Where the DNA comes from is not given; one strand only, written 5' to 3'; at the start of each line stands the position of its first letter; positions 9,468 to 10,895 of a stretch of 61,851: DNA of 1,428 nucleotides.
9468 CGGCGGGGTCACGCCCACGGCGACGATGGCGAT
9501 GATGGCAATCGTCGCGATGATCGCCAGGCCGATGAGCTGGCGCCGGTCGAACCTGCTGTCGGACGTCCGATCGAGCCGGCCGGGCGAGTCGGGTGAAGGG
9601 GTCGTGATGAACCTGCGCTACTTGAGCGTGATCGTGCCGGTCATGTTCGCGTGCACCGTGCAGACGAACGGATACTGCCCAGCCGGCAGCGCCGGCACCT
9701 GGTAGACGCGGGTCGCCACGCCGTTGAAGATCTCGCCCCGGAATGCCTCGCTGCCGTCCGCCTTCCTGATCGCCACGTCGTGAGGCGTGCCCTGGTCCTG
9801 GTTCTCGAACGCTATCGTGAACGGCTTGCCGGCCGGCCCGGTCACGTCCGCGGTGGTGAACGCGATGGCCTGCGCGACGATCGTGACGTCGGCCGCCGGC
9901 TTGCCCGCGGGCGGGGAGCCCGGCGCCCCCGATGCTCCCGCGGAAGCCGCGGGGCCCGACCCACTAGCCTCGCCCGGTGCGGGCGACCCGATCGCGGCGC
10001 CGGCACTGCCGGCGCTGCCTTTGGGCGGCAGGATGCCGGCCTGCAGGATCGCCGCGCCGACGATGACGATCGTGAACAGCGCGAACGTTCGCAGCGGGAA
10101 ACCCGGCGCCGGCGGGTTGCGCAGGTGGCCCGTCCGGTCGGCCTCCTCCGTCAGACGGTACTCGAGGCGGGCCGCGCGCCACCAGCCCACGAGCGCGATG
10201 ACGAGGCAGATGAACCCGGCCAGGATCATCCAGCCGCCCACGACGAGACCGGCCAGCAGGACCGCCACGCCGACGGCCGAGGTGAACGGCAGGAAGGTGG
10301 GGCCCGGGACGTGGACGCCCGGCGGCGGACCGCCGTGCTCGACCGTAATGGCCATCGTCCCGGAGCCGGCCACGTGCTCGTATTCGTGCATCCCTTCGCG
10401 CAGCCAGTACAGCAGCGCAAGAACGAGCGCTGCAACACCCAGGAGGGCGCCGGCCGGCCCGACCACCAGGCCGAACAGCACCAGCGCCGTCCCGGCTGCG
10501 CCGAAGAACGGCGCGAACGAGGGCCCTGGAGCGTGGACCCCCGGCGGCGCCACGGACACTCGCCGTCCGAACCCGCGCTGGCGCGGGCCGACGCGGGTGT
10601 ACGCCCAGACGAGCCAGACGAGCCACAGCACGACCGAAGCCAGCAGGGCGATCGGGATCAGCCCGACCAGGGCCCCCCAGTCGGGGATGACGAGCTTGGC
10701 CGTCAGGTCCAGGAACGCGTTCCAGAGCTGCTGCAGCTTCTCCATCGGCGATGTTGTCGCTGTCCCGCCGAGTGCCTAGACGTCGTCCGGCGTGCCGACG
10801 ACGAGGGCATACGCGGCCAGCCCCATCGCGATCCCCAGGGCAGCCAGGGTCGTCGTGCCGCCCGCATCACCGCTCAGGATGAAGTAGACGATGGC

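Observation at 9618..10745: Second, membrane-anchored paralogous cupredoxin fused to a duplicated CtaF-like module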

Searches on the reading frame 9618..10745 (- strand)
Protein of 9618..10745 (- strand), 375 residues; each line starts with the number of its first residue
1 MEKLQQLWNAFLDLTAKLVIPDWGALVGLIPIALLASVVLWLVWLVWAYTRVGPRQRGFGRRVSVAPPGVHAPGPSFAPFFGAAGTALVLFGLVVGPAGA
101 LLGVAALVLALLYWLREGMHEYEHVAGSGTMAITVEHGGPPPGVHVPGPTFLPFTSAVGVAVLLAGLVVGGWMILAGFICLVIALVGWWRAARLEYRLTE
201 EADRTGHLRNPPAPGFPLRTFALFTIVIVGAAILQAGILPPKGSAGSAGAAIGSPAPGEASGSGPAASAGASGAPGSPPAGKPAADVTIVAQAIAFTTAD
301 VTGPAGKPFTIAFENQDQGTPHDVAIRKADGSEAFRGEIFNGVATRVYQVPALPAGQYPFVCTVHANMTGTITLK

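Call 3: search_protein_families(library=pfam, proteins=[window:9618-10745:-], max_evalue=1)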
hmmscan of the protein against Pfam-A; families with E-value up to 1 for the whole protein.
window:9618-10745:- (375 aa): 4 families
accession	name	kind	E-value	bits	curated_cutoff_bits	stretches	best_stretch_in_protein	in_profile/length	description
PF13473.12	Cupredoxin_1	-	5.6e-10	39.6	27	1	284-373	20-103/104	Cupredoxin-like domain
PF12270.13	Cyt_c_ox_IV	-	0.00055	20.5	26.9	1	150-188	84-122/132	Cytochrome c oxidase subunit IV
PF00127.26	Copper-bind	-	0.0099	16.7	21.2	1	287-375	5-99/99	Copper binding proteins, plastocyanin/azurin family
PF11808.13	PhoR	-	0.65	10.9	27.1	1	158-203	12-57/86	Phosphate regulon sensor protein PhoR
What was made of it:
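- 9618..10745 (-): Gene X: 375-aa membrane protein. It has an N-terminal helix, TM0, two subunit-III-type hairpins, TM5, a linker and a type-1 copper cupredoxin. Pfam Cupredoxin_1 5.6e-10 and Cyt_c_ox_IV 5.5e-4 (call 3).
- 10152..10334 (-): Repeat 2 (residues 138-198): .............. motif, a two-helix hairpin, then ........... Pfam Cyt_c_ox_IV profile 84-122 (call 3).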

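Call 4: search_protein_families(library=ncbifam, proteins=[window:9618-10745:-], max_evalue=1)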
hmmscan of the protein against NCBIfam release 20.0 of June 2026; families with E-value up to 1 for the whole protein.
window:9618-10745:- (375 aa): 2 families
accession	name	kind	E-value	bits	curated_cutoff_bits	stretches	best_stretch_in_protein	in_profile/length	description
TIGR02657.1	amicyanin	equivalog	0.11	12.9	110.2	1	296-372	8-80/83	amicyanin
NF009580.0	PRK13023.1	equivalog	0.78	7.9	1153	0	154-187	293-326/775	protein translocase subunit SecDF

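Call 7: find_homologous_proteins(query=window:9618-10745:-, max_evalue=0.001)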
Query window:9618-10745:- (375 aa): 928 proteins with E <= 0.001 among 8000 candidates; the best 120 are listed.
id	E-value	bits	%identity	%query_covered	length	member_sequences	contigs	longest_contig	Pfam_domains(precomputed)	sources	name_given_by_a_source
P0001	1.7e-236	803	97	100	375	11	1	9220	PF13473.13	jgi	jgi:plastocyanin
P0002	2.3e-214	730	85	100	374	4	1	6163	PF13473.13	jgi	jgi:plastocyanin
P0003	7.4e-213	725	85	100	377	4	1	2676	PF13473.13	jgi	-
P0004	1.9e-212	724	85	100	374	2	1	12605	PF13473.13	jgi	jgi:plastocyanin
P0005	3.2e-209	713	84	100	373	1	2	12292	PF13473.13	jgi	jgi:plastocyanin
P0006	5.1e-208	709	86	100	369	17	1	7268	PF13473.13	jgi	jgi:plastocyanin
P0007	7.4e-208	709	84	100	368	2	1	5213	PF13473.13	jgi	jgi:plastocyanin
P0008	1.3e-200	685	84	100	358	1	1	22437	PF13473.13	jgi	jgi:plastocyanin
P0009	2.1e-175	602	72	100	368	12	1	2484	PF13473.13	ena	-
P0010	9.5e-157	540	79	83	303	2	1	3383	PF13473.13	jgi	jgi:plastocyanin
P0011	7.6e-144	498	59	100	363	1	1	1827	PF13473.13,PF12270.14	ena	-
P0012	3.6e-143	496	61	100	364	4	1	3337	PF13473.13,PF12270.14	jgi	jgi:plastocyanin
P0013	5.1e-141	489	58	100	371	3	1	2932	PF00127.27,PF13473.13,PF12270.14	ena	-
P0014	9.7e-141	488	60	100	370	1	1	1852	PF13473.13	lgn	-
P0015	1.5e-140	487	59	100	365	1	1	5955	PF13473.13,PF12270.14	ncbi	ncbi:MAG: cupredoxin domain-containing protein [Candidatus Limnocylindrales bacterium]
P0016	2.3e-140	486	60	100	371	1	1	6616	PF13473.13,PF12270.14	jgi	jgi:plastocyanin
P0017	1.7e-139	484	59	100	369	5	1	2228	PF13473.13,PF12270.14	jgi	jgi:plastocyanin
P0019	2.5e-138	480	60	100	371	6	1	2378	PF13473.13,PF12270.14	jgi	-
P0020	6.5e-138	478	59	100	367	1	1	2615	PF13473.13,PF12270.14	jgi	jgi:plastocyanin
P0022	4.9e-137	475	56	100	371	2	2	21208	PF13473.13,PF12270.14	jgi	jgi:plastocyanin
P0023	5.3e-137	475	59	100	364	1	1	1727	PF13473.13,PF12270.14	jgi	jgi:plastocyanin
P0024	1.7e-136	474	60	100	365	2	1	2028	PF13473.13,PF12270.14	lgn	-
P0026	1.7e-135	470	58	100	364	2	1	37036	PF13473.13,PF12270.14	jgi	jgi:plastocyanin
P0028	9.8e-135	468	57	100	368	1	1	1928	PF00127.27,PF13473.13,PF12270.14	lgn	-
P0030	1.7e-134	467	57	100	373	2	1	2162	PF13473.13,PF12270.14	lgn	-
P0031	5.3e-134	465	56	100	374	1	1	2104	PF13473.13,PF12270.14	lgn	-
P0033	9.1e-133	461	55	100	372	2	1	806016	PF13473.13,PF12270.14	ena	-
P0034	2.7e-132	460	55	100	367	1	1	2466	PF13473.13,PF12270.14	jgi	jgi:plastocyanin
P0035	1.4e-131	457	55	100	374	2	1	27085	PF13473.13,PF12270.14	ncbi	-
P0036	6.4e-131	455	56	100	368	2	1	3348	PF13473.13,PF12270.14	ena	-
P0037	7.2e-131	455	55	100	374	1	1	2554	PF13473.13,PF12270.14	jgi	jgi:plastocyanin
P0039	1.8e-129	451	54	100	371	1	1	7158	PF13473.13,PF12270.14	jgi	jgi:plastocyanin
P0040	2.3e-129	450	55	100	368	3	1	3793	PF13473.13,PF12270.14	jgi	jgi:plastocyanin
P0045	8.5e-124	432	58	100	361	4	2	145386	PF00127.27,PF13473.13,PF12270.14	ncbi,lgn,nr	ncbi:MAG: cupredoxin domain-containing protein [Chloroflexi bacterium]|nr:cupredoxin domain-containi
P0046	5.3e-122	426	55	100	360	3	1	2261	PF13473.13,PF12270.14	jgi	jgi:plastocyanin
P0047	9.8e-116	405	52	99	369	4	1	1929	PF13473.13,PF12270.14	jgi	jgi:plastocyanin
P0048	1.7e-114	401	54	99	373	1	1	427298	PF13473.13,PF12270.14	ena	-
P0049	2.2e-114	401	52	99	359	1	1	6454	PF13473.13,PF12270.14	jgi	jgi:plastocyanin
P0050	3.7e-114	400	51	99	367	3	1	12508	PF00127.27,PF13473.13,PF12270.14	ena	-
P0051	6.7e-114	399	51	99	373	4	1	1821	PF13473.13,PF12270.14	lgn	-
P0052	7.5e-114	399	54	99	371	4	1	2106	PF00127.27,PF13473.13,PF12270.14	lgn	-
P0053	1.3e-113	398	53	99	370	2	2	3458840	PF13473.13,PF12270.14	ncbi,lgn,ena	-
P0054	1.5e-113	398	52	99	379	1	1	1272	PF13473.13,PF12270.14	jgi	jgi:plastocyanin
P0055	2.0e-113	398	51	99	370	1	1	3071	PF13473.13,PF12270.14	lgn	-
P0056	2.6e-113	397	53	99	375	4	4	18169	PF13473.13,PF12270.14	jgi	jgi:hypothetical protein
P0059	5.3e-112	393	53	99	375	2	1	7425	PF13473.13,PF12270.14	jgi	jgi:plastocyanin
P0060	1.9e-111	391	54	99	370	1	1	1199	PF13473.13,PF12270.14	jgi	jgi:plastocyanin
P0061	4.4e-111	390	52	99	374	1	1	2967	PF13473.13,PF12270.14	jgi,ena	-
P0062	4.6e-111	390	52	99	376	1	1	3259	PF13473.13,PF12270.14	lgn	-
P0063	5.7e-111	390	53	99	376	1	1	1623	PF13473.13,PF12270.14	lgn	-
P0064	6.8e-111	389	52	99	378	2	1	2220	PF13473.13,PF12270.14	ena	-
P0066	3.4e-110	387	50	99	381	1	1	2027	PF13473.13,PF12270.14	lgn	-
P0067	3.4e-110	387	52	99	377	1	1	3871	PF13473.13,PF12270.14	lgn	-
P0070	5.0e-110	387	52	99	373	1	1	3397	PF13473.13,PF12270.14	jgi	jgi:plastocyanin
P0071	5.6e-110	386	52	99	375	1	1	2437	PF13473.13,PF12270.14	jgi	-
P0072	5.9e-110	386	50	99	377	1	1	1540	PF13473.13,PF12270.14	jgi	jgi:plastocyanin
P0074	1.0e-109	386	51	99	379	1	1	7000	PF13473.13,PF12270.14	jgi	jgi:plastocyanin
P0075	1.5e-109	385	52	99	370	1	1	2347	PF13473.13,PF12270.14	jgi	jgi:plastocyanin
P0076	1.6e-109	385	51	99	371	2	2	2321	PF13473.13,PF12270.14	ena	-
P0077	3.4e-109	384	49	100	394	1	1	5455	PF00127.27,PF13473.13,PF12270.14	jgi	-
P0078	3.9e-109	384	51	99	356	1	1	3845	PF00127.27,PF13473.13,PF12270.14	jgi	jgi:plastocyanin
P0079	4.4e-109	383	51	99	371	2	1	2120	PF13473.13,PF12270.14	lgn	-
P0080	5.4e-109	383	50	99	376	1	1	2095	PF13473.13,PF12270.14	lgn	-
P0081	6.2e-109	383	50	99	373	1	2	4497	PF13473.13,PF12270.14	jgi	jgi:plastocyanin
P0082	6.8e-109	383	50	99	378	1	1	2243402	PF13473.13,PF12270.14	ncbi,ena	-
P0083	9.5e-109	382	52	99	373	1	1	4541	PF13473.13,PF12270.14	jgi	jgi:plastocyanin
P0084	9.5e-109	382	51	99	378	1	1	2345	PF13473.13,PF12270.14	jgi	jgi:plastocyanin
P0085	1.0e-108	382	52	99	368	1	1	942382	PF13473.13,PF12270.14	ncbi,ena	-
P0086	1.2e-108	382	49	99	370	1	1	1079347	PF13473.13,PF12270.14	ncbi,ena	-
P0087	1.7e-108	382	51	99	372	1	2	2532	PF13473.13,PF12270.14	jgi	jgi:plastocyanin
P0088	2.8e-108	381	49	99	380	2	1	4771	PF13473.13,PF12270.14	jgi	-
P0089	3.0e-108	381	52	99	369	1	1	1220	PF13473.13,PF12270.14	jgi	jgi:plastocyanin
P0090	3.8e-108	380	51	98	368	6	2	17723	PF13473.13,PF12270.14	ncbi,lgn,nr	ncbi:MAG: cupredoxin domain-containing protein [Chloroflexota bacterium]|nr:cupredoxin domain-contai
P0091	4.2e-108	380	50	99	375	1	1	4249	PF13473.13,PF12270.14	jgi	jgi:plastocyanin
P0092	4.8e-108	380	49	99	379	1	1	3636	PF13473.13,PF12270.14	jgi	jgi:plastocyanin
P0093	5.7e-108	380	51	99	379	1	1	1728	PF13473.13,PF12270.14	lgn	-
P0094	5.8e-108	380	49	99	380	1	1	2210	PF13473.13,PF12270.14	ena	-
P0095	6.9e-108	380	50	99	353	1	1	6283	PF00127.27,PF13473.13,PF12270.14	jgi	jgi:plastocyanin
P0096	7.2e-108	379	50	99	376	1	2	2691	PF13473.13,PF12270.14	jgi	jgi:plastocyanin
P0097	1.0e-107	379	51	99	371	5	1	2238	PF13473.13,PF12270.14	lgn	-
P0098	1.5e-107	378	49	99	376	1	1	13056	PF13473.13,PF12270.14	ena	-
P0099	2.2e-107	378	49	99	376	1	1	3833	PF13473.13,PF12270.14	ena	-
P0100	2.3e-107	378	50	99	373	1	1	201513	PF13473.13,PF12270.14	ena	-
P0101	2.4e-107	378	49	99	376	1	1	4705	PF13473.13,PF12270.14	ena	-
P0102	2.7e-107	378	50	99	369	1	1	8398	PF13473.13,PF12270.14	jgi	jgi:plastocyanin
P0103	2.7e-107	378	50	99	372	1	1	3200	PF13473.13,PF12270.14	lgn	-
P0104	3.7e-107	377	52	99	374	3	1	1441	PF13473.13,PF12270.14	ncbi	-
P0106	4.2e-107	377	53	99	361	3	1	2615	PF13473.13,PF12270.14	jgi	jgi:plastocyanin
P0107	4.3e-107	377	48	99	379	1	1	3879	PF13473.13,PF12270.14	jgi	jgi:plastocyanin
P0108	4.8e-107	377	49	99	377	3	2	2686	PF13473.13,PF12270.14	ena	-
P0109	4.9e-107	377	49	99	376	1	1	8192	PF13473.13,PF12270.14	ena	-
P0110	5.0e-107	377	48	99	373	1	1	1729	PF13473.13,PF12270.14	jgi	jgi:plastocyanin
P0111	5.3e-107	377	52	100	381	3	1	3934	PF13473.13,PF12270.14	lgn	-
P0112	5.5e-107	377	50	98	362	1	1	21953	PF13473.13,PF12270.14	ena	-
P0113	5.7e-107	376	49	99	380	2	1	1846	PF13473.13,PF12270.14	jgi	-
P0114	6.2e-107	376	52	99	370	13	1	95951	PF12270.14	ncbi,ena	-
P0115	6.4e-107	376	51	99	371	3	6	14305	PF13473.13,PF12270.14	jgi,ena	-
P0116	6.5e-107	376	49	99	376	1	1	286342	PF13473.13,PF12270.14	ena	-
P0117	6.7e-107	376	49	99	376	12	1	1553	PF13473.13,PF12270.14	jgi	jgi:plastocyanin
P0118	7.5e-107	376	50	99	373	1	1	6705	PF12270.14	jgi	jgi:hypothetical protein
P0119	8.2e-107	376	50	99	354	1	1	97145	PF00127.27,PF13473.13,PF12270.14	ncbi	-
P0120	8.2e-107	376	47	99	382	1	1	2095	PF12270.14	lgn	-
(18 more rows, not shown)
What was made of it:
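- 9618..10745 (-): 928+ homologues (call 7).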

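Call 8: search_solved_structures(query=window:9618-10745:-, max_evalue=10, show_alignments=3)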
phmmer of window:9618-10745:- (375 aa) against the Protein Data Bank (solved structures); distinct sequences matched with E-value up to 10: 14.
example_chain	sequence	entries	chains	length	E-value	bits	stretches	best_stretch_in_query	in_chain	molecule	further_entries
1id2_A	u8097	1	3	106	1.5e-06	31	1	280-373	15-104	AMICYANIN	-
3c75_A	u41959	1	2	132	1.9e-06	30.7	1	279-373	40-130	Amicyanin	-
1m56_C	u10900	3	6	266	0.067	15.7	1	144-194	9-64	CYTOCHROME C OXIDASE | Cytochrome c oxidase polypeptide III (Cytochrome AA3 subunit 3)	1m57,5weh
2aan_A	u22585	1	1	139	0.27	13.7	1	266-341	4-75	auracyanin A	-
9n7g_A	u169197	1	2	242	0.36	13.3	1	237-292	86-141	Protein S100-A7 FN3 chimera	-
1sf3_A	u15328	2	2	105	0.58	12.6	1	277-373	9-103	Amicyanin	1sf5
4p5r_A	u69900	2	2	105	0.63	12.5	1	277-373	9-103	Amicyanin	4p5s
2qdv_A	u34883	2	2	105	0.76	12.2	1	277-373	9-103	Amicyanin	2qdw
1sfd_A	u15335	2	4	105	0.8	12.1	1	277-373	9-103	Amicyanin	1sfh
3ply_A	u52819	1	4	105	0.81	12.1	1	277-373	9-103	Amicyanin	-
1aac_A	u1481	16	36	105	1.1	11.7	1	277-373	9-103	AMICYANIN | PROTEIN (AMICYANIN)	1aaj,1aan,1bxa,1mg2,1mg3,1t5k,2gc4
1mda_A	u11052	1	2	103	1.2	11.6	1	277-373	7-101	AMICYANIN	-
3ay2_A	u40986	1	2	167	1.7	11.1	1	247-333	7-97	Lipid modified azurin protein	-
2xv0_A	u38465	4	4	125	2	10.8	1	348-375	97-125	AZURIN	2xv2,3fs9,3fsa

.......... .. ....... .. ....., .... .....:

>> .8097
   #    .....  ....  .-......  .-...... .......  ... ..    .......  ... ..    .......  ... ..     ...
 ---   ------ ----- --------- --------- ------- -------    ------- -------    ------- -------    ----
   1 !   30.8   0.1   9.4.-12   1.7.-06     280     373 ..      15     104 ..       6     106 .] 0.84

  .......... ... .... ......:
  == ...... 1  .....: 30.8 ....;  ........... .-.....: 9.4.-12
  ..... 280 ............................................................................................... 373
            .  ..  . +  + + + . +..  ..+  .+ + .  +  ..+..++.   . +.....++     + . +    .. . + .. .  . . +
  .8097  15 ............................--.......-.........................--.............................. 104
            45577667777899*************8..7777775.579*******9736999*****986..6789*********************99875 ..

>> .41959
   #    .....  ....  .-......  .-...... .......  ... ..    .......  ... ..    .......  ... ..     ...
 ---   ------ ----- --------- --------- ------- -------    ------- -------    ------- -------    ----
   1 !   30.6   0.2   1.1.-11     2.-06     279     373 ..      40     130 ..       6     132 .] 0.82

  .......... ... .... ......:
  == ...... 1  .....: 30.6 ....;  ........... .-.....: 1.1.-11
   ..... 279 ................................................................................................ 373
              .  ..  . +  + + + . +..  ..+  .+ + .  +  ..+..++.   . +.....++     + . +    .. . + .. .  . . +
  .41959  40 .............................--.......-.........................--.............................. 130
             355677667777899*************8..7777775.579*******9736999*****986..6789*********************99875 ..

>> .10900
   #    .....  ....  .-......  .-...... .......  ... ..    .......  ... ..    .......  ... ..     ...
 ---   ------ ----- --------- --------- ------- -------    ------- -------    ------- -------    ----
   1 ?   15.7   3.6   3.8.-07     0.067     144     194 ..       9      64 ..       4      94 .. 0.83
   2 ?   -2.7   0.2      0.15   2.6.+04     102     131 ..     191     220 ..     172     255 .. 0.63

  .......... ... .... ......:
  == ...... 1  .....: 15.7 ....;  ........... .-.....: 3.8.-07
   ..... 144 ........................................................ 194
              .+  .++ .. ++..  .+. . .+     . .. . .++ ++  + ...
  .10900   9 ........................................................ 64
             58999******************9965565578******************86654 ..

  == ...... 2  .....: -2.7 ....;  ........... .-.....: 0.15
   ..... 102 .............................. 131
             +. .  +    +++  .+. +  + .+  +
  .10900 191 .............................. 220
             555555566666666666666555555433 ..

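Call 11: search_protein_families(library=pfam, alignment_id=A1, max_evalue=0.01)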
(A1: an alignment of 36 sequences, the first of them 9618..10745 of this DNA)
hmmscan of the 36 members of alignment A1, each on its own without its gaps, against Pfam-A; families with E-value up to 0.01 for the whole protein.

A. member 1, window:9618-10745:- (375 aa): 3 families
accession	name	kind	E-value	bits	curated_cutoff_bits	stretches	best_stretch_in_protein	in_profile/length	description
PF13473.12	Cupredoxin_1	-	5.6e-10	39.6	27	1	284-373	20-103/104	Cupredoxin-like domain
PF12270.13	Cyt_c_ox_IV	-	0.00055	20.5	26.9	1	150-188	84-122/132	Cytochrome c oxidase subunit IV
PF00127.26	Copper-bind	-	0.0099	16.7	21.2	0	287-375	5-99/99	Copper binding proteins, plastocyanin/azurin family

B. families by the number of members that match (of 36 scanned): 5 families
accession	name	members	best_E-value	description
PF13473.12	Cupredoxin_1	36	1.6e-14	Cupredoxin-like domain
PF12270.13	Cyt_c_ox_IV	36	2.8e-13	Cytochrome c oxidase subunit IV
PF00127.26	Copper-bind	18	3.4e-08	Copper binding proteins, plastocyanin/azurin family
PF10746.14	Phage_holin_2_2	1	0.002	Phage holin T7 family, holin superfamily II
PF00487.30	FA_desaturase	1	0.0073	Fatty acid desaturase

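Call 12: search_solved_structures(query=A1, max_evalue=10, show_alignments=5)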
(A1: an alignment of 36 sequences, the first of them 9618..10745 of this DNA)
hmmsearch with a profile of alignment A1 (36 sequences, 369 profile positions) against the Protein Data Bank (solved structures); distinct sequences matched with E-value up to 10: 55.
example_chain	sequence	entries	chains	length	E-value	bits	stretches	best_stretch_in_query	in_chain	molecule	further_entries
3c75_A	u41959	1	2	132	3.4e-10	42.8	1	253-368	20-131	Amicyanin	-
1id2_A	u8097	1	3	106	1.5e-09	40.7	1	266-368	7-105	AMICYANIN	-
1sfd_A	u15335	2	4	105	1.6e-06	30.7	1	266-368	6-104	Amicyanin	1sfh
1sf3_A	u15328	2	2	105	2.1e-06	30.4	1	266-368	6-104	Amicyanin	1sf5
4p5r_A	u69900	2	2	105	4.1e-06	29.4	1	266-368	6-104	Amicyanin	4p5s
1aac_A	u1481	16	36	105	6.4e-06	28.8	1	266-368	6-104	AMICYANIN | PROTEIN (AMICYANIN)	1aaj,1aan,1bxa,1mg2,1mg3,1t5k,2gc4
1mda_A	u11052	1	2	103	8e-06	28.4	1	267-368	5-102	AMICYANIN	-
2qdv_A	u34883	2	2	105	8.4e-06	28.4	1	266-368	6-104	Amicyanin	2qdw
3ply_A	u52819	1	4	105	3.9e-05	26.2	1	266-368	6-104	Amicyanin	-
2gb2_A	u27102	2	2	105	4.1e-05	26.1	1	266-368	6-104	Amicyanin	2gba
3ie9_A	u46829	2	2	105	5.4e-05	25.7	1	266-368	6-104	Amicyanin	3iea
2aan_A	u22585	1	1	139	0.00014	24.4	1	260-322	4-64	auracyanin A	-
2idq_A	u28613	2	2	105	0.00015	24.2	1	266-368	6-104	Amicyanin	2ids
2idt_A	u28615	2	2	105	0.00017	24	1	266-367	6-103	Amicyanin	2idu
3rym_A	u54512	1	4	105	0.00018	24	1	266-367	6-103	Amicyanin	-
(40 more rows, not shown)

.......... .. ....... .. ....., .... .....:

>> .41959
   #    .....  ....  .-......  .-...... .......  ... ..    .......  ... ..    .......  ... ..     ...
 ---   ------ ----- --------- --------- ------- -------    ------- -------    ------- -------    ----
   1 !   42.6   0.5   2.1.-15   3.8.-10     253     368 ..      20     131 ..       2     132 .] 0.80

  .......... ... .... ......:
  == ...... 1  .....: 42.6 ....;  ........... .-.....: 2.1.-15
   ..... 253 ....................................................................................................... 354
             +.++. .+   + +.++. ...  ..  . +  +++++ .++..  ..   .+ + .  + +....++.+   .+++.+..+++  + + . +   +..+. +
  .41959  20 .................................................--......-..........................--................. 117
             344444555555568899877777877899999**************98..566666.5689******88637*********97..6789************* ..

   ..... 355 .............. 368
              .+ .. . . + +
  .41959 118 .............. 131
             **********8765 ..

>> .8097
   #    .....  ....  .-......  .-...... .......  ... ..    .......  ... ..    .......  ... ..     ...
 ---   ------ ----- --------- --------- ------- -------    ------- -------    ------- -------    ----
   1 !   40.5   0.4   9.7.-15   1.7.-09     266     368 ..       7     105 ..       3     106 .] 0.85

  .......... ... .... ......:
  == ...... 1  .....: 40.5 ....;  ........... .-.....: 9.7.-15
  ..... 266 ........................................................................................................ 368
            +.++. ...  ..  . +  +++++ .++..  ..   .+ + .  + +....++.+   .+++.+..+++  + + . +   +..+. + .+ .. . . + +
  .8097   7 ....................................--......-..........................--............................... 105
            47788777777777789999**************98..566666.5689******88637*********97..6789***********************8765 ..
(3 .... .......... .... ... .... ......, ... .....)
